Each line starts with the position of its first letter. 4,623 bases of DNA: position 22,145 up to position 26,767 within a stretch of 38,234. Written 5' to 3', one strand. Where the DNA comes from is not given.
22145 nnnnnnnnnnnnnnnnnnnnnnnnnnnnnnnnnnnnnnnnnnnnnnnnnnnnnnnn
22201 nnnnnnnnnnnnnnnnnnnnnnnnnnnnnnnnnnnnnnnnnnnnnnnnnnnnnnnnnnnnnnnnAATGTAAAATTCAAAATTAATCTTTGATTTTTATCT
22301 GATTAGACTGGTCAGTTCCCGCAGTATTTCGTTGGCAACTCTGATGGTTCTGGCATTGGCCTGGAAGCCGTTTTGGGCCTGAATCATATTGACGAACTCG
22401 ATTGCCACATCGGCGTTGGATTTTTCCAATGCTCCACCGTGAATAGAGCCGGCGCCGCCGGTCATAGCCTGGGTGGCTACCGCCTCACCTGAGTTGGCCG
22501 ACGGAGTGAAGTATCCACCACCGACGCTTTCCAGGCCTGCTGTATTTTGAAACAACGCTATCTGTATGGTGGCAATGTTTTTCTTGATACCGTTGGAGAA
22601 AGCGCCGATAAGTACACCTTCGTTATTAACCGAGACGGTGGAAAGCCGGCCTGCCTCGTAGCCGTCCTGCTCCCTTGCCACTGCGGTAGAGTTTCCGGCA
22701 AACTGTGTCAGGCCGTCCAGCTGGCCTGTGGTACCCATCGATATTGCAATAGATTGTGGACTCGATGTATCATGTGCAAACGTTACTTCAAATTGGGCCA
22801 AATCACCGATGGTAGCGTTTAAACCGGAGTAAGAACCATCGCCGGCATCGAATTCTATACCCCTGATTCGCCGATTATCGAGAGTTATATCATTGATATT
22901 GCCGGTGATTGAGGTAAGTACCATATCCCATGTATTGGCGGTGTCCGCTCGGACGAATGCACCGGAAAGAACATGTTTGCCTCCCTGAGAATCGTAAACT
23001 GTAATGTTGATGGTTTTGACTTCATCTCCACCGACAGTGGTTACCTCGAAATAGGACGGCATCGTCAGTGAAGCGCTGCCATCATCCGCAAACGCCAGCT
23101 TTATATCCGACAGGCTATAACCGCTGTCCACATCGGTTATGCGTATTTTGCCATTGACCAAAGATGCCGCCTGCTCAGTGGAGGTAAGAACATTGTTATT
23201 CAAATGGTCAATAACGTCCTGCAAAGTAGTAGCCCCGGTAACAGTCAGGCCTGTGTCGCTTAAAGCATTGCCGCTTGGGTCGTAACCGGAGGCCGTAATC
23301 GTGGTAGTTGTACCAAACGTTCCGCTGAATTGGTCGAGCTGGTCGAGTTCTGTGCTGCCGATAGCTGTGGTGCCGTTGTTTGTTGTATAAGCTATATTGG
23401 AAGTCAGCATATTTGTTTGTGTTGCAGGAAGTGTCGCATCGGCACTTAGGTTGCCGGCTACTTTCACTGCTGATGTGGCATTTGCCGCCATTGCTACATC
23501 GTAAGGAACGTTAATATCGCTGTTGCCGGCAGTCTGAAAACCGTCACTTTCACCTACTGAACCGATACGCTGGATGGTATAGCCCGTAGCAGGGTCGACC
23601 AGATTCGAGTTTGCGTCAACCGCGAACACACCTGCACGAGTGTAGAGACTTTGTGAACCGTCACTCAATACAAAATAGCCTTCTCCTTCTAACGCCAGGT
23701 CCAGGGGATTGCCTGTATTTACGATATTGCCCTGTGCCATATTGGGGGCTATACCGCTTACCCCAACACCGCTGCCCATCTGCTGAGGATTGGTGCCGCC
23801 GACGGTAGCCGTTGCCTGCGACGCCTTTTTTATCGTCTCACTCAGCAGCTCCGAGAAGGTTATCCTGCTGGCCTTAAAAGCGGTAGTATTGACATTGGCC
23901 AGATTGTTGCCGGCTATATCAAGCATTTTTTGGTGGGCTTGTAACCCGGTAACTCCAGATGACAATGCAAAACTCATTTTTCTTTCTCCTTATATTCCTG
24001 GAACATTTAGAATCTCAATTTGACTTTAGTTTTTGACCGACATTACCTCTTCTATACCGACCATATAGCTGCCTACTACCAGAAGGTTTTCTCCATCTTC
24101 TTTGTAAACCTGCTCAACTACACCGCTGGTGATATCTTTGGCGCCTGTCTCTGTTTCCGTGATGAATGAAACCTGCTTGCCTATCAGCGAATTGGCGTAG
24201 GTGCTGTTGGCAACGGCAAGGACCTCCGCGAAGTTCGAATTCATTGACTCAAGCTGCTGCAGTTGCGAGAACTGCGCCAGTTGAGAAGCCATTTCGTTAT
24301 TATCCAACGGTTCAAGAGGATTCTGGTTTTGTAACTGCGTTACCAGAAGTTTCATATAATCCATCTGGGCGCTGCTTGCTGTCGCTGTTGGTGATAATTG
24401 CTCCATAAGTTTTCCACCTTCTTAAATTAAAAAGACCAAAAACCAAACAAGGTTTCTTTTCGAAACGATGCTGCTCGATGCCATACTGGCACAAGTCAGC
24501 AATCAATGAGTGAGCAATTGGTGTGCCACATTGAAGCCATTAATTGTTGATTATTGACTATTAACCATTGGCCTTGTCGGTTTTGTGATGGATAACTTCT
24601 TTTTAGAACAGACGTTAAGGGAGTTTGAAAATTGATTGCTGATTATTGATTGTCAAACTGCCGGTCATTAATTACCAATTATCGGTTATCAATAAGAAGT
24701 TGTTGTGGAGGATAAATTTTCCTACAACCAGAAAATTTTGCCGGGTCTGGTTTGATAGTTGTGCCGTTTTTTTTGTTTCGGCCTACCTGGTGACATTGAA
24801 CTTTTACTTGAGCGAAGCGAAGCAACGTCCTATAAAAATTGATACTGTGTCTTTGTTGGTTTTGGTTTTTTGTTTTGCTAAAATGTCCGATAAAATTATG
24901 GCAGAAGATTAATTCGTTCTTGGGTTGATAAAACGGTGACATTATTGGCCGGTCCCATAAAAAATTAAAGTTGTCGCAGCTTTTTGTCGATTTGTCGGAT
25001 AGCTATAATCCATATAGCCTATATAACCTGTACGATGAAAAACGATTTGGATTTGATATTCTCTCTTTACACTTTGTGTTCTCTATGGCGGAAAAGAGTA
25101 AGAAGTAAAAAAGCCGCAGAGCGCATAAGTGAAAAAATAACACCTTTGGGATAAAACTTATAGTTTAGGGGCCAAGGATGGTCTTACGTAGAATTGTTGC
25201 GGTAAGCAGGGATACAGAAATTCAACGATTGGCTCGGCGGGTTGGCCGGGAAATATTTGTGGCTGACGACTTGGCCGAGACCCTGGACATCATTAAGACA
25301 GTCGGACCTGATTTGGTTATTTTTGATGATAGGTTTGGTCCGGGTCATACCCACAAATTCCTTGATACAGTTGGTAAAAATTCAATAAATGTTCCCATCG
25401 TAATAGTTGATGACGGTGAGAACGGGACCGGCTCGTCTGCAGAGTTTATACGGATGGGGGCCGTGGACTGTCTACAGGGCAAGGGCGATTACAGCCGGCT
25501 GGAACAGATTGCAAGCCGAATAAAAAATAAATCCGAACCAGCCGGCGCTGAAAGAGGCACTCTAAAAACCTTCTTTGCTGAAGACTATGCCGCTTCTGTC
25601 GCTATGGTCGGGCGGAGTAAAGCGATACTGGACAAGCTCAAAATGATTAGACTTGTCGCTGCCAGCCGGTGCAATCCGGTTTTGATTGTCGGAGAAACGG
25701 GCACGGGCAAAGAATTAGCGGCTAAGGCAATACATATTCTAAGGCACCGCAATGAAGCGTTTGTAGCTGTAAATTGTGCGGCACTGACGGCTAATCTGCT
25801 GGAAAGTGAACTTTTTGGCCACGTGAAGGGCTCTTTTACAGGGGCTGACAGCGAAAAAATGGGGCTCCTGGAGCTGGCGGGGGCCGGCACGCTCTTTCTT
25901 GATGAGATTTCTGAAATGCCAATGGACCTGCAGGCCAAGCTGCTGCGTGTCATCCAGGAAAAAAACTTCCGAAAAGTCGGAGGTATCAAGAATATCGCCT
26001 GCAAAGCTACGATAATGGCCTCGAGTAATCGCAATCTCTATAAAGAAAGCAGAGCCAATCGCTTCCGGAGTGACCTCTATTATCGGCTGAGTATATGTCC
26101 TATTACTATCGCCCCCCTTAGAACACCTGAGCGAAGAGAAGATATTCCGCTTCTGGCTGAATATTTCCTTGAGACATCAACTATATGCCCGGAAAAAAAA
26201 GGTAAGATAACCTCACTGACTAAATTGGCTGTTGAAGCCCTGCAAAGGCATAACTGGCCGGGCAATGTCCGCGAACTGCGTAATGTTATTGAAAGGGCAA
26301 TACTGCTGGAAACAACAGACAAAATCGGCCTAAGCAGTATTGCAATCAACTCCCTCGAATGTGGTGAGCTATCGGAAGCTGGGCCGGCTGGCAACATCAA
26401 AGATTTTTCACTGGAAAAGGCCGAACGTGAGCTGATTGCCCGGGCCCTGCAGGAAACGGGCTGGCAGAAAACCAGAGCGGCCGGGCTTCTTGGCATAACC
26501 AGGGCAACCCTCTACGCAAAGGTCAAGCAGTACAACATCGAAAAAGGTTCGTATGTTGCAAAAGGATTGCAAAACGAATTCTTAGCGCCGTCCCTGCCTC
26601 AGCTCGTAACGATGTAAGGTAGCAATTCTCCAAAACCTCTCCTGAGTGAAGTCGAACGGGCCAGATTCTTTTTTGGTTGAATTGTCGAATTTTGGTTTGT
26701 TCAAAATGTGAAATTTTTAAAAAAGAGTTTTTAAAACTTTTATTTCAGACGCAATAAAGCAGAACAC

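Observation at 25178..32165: Two sigma-54 activators with no histidine kinase; the slot where FleS/FlrB normally sits holds two TPR envelope proteins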

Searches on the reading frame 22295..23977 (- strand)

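Call 4: search_protein_families(library=pfam, proteins=[window:22295-23977:-], max_evalue=0.01)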
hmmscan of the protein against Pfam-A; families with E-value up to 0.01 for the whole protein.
window:22295-23977:- (560 aa): 4 families
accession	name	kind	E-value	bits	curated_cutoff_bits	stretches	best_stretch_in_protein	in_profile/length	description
PF06429.18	Flg_bbr_C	-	2.1e-13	50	23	1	514-558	2-46/46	Flagellar basal body rod FlgEFG protein C-terminal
PF07559.19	FlgE_D2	-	5.3e-12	46.9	22.7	1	322-440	23-142/142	Flagellar basal body protein FlaE D2 domain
PF22692.1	LlgE_F_G_D1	-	7.6e-10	39.2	27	1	95-161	1-51/64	Flagellar hook protein FlgE/F/G D1 domain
PF00460.25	Flg_bb_rod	-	2.5e-08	34.2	20.7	1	7-35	3-31/31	Flagella basal body rod protein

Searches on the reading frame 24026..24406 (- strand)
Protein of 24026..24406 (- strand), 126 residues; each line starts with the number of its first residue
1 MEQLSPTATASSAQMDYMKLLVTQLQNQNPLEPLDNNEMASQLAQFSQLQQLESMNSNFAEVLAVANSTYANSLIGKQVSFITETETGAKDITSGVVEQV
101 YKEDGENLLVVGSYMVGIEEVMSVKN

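Call 4: search_protein_families(library=pfam, proteins=[window:24026-24406:-], max_evalue=0.01)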
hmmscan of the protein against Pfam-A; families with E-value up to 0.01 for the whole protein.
window:24026-24406:- (126 aa): 2 families
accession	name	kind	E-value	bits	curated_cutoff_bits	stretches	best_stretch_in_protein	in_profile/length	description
PF03963.19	FlgD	-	4.3e-18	65.7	27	1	8-59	22-73/75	Flagellar hook capping protein - N-terminal region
PF09611.15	Cas_Csy1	-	0.0047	16.5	22.7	1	9-85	63-138/378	CRISPR-associated protein (Cas_Csy1)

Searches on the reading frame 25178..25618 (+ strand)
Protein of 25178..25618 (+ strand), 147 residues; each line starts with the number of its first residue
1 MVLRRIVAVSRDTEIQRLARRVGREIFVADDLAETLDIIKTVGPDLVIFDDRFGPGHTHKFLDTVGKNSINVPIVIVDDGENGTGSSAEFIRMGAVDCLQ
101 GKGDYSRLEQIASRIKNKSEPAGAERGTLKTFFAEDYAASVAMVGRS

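Call 19: search_solved_structures(query=window:25178-25618:+, max_evalue=10, show_alignments=4)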
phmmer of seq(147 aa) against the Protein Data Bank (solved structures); distinct sequences matched with E-value up to 10: 12.
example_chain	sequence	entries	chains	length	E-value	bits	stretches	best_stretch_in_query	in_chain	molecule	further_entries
5ep0_A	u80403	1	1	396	0.0038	20.8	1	22-111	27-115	Putative repressor protein luxO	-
6kcf_A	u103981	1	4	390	0.01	19.4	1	20-91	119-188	Inosine-5'-monophosphate dehydrogenase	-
3eod_A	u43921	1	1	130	0.073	16.6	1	22-111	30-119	Protein hnr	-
7l9c_A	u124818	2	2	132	0.075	16.6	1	22-111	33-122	Regulator of RpoS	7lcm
9qih_A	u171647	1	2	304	0.33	14.5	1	27-98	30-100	SenB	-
5xso_A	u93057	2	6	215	0.53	13.8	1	19-142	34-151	Response regulator FixJ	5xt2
6z4c_A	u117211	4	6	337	0.56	13.8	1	23-111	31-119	Regulator of RpoS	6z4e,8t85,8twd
3cfy_A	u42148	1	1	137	0.56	13.8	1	24-110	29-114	Putative LuxO repressor protein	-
2lvb_A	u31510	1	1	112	0.95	13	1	16-93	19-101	DE NOVO DESIGNED PFK fold PROTEIN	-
6ont_A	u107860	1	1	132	1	12.9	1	23-99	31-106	Two-component response regulator 1452 receiver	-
4xyl_A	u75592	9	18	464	1.1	12.8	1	34-95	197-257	alpha subunit of Acyl-CoA synthetase (NDP forming) | Acyl-CoA synthetase (NDP forming) | alpha subunit of acetyl-CoA synthetase (NDP forming)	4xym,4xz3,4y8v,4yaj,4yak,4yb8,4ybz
6ifh_A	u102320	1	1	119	1.4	12.5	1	17-77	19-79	Sporulation initiation phosphotransferase F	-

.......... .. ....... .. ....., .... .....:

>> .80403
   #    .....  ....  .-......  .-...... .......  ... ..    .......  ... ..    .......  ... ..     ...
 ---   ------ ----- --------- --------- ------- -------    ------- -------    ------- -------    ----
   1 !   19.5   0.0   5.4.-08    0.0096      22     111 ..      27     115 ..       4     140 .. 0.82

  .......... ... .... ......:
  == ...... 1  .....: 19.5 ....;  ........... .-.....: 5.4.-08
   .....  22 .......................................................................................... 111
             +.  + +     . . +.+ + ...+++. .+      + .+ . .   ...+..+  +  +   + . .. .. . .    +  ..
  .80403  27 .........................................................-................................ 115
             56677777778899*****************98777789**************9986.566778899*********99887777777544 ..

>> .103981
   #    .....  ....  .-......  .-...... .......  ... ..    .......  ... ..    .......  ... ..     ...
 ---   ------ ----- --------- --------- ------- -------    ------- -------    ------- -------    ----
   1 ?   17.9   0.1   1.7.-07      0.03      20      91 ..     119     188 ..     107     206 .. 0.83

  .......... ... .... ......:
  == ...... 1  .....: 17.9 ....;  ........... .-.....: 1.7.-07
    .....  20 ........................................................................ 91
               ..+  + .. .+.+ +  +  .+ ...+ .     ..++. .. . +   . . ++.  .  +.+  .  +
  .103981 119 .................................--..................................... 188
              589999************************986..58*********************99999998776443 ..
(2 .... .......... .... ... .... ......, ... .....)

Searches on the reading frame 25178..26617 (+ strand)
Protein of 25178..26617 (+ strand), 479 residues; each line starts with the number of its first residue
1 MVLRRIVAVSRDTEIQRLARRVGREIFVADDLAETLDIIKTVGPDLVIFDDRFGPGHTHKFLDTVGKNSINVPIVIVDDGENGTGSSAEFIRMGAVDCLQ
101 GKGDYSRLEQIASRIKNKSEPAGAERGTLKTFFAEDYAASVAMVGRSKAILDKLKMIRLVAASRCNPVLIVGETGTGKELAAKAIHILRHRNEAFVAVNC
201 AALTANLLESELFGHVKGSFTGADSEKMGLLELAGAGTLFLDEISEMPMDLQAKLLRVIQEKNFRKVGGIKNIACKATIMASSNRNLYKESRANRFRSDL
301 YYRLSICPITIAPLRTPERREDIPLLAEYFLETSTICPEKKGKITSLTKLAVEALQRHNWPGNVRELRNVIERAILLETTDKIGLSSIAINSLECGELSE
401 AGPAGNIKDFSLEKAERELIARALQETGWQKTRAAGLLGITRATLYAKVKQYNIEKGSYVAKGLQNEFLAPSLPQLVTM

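Call 4: search_protein_families(library=pfam, proteins=[window:25178-26617:+], max_evalue=0.01)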
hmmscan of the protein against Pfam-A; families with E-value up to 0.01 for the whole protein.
window:25178-26617:+ (479 aa): 13 families
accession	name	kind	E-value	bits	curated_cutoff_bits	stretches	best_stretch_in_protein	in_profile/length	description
PF00158.32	Sigma54_activat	-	1.9e-59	200.6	20.2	1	143-309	1-167/168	Sigma-54 interaction domain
PF25601.1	AAA_lid_14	-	1.3e-20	73.4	27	1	318-388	2-70/87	AAA+ ATPase lid domain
PF14532.12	Sigma54_activ_2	-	2.9e-16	60.4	25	1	145-314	2-138/138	Sigma-54 interaction domain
PF02954.25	HTH_8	-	1.1e-13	51.1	22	1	411-452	1-42/42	Bacterial regulatory protein, Fis family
PF07728.20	AAA_5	-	9.8e-08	32.5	22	1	167-291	1-129/139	AAA domain (dynein-related subfamily)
PF07724.20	AAA_2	-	0.00046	20.7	27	1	168-295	6-135/166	AAA domain (Cdc48 subfamily)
PF00072.30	Response_reg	-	0.00088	19.9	30.2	1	16-110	15-108/111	Response regulator receiver domain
PF01078.27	Mg_chelatase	-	0.00089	19.1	20.3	0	159-255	16-126/207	Magnesium chelatase, subunit ChlI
PF00004.35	AAA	-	0.00099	20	21.2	1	168-285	1-110/131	ATPase family associated with various cellular activities (AAA)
PF13384.12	HTH_23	-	0.0015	18.7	24.6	1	413-453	3-42/50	Homeodomain-like domain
PF18024.7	HTH_50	-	0.0016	18.5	27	1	412-454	8-49/50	Helix-turn-helix domain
PF08298.17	AAA_PrkA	-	0.0034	16.9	25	1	229-309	227-307/358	PrkA AAA domain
PF13191.12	AAA_16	-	0.0054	17.7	32.6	1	144-219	3-85/167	AAA ATPase domain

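Call 38: search_protein_families(library=ncbifam, proteins=[window:25178-26617:+], max_evalue=0.001)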
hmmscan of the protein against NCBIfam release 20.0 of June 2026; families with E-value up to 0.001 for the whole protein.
window:25178-26617:+ (479 aa): 28 families (the best 25 are shown)
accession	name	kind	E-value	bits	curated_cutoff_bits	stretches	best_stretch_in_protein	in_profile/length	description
NF041552.1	TF_PrdR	equivalog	7.9e-94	315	795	1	142-453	268-577/577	sigma-54 dependent transcriptional regulator PrdR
TIGR02915.1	PEP_resp_reg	equivalog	1.3e-88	297.8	502.6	1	23-454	20-444/445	PEP-CTERM-box response regulator transcription factor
TIGR01817.1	nifA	equivalog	1.2e-87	294.9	528.85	1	130-397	185-447/534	nif-specific transcriptional activator NifA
NF008469.0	PRK11361.1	equivalog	3e-85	286.7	714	1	14-455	15-457/461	acetoacetate metabolism transcriptional regulator AtoC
NF038308.1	RNA_repair_RtcR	equivalog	6.6e-85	285.9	650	1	142-456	181-520/530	RNA repair transcriptional activator RtcR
NF003451.0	PRK05022.1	equivalog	1.2e-84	284.9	476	1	128-454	177-510/512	nitric oxide reductase transcriptional regulator NorR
TIGR01818.1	ntrC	equivalog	5.3e-83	279.3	558.6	1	20-389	19-378/463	nitrogen regulation protein NR(I)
NF007689.0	PRK10365.1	equivalog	1.2e-80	271.4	760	1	9-449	15-439/441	sigma-54-dependent response regulator transcription factor ZraR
NF011958.0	PRK15429.1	equivalog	2.8e-80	270.8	830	1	143-458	381-690/692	formate hydrogenlyase transcriptional activator FlhA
NF050807.1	TransRegFlbDCaul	equivalog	7.9e-80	268.9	750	1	141-461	118-446/454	sigma-54-dependent transcriptional regulator FlbD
NF041946.1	LuxO_transreg_Vib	equivalog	1e-78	265.2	800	1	25-453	22-461/463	quorum-sensing sigma-54 dependent transcriptional regulator LuxO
TIGR02974.1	phageshock_pspF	equivalog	5.6e-75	252.6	443.55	1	144-394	2-249/336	phage shock protein operon transcriptional activator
TIGR02329.1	propionate_PrpR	equivalog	1.9e-74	251.2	499.2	1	141-450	212-525/526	propionate catabolism operon regulatory protein PrpR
NF051870.1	NAssimRespRegNtrX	equivalog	7.8e-74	249.2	600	1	23-451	25-449/452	nitrogen assimilation response regulator NtrX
NF011953.0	PRK15424.1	equivalog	1.7e-73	248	703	1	141-453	219-535/538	propionate catabolism operon regulatory protein PrpR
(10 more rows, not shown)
